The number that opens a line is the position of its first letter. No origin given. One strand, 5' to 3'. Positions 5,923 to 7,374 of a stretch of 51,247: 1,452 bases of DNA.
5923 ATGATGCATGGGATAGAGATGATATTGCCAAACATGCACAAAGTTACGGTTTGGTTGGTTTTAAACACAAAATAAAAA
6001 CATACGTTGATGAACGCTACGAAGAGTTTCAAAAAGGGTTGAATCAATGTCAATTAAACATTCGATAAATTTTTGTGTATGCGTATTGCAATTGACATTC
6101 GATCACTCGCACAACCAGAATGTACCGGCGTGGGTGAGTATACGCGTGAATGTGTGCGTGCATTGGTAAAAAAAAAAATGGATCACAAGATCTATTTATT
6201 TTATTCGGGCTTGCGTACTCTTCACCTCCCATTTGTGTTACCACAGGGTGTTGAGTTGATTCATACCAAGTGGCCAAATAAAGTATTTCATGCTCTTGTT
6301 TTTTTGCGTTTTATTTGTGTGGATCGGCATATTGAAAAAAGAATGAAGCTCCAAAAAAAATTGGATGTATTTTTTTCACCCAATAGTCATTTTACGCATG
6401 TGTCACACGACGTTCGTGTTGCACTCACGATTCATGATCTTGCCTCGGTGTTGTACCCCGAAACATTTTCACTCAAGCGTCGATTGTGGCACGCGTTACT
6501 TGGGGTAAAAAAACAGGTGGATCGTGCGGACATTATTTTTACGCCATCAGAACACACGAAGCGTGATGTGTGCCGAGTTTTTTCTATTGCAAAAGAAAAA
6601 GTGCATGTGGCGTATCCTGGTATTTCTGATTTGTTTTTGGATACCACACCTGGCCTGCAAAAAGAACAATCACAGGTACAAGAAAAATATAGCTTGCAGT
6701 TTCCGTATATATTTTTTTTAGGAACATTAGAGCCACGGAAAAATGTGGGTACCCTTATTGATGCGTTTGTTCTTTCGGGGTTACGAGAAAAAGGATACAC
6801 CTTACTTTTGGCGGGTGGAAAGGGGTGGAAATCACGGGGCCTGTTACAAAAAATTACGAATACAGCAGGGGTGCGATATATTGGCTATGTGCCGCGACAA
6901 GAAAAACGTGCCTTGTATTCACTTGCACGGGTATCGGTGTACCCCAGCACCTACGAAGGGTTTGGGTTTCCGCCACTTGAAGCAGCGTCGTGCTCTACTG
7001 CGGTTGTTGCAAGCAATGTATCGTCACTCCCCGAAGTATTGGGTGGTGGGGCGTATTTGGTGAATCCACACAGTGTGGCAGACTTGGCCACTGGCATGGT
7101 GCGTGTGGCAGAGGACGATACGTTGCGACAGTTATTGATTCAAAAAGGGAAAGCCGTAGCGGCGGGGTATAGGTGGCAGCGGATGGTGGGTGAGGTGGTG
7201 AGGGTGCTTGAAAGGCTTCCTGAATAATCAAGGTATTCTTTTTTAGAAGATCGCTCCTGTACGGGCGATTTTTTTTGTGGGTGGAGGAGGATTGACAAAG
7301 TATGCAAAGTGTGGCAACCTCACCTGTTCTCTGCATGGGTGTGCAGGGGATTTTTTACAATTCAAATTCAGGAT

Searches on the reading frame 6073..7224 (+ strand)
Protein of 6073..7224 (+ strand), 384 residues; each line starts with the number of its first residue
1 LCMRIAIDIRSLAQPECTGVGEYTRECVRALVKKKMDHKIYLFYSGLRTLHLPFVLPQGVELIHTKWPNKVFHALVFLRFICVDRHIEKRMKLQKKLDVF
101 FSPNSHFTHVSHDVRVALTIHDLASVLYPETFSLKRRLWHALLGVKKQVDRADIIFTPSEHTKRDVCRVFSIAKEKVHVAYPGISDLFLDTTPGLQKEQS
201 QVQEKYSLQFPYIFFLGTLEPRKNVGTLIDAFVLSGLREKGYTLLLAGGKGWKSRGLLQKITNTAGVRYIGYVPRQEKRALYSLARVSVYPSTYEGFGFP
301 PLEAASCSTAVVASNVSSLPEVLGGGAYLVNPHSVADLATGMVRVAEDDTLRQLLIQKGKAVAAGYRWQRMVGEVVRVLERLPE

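Call 53: search_protein_families(library=pfam, proteins=[window:6073-7224:+], max_evalue=0.001)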
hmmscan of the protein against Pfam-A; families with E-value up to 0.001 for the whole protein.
window:6073-7224:+ (384 aa): 6 families
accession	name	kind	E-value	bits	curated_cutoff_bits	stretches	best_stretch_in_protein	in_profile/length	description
PF00534.26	Glycos_transf_1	-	1.8e-27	96.4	26.4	1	203-360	8-170/172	Glycosyl transferases group 1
PF13692.12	Glyco_trans_1_4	-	5.9e-24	85.4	27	1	211-348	2-142/142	Glycosyl transferases group 1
PF13439.12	Glyco_transf_4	-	3.6e-12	47.1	28.5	1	19-184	3-166/170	Glycosyltransferase Family 4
PF13524.12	Glyco_trans_1_2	-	4.7e-08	33.5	25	1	232-372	4-139/144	Glycosyl transferase-like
PF20706.3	GT4-conflict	-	7.3e-06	25.6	26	1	192-330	178-324/385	Family 4 Glycosyltransferase in conflict systems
PF13579.12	Glyco_trans_4_4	-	1.3e-05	26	29.7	1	18-183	1-158/158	Glycosyl transferase 4-like domain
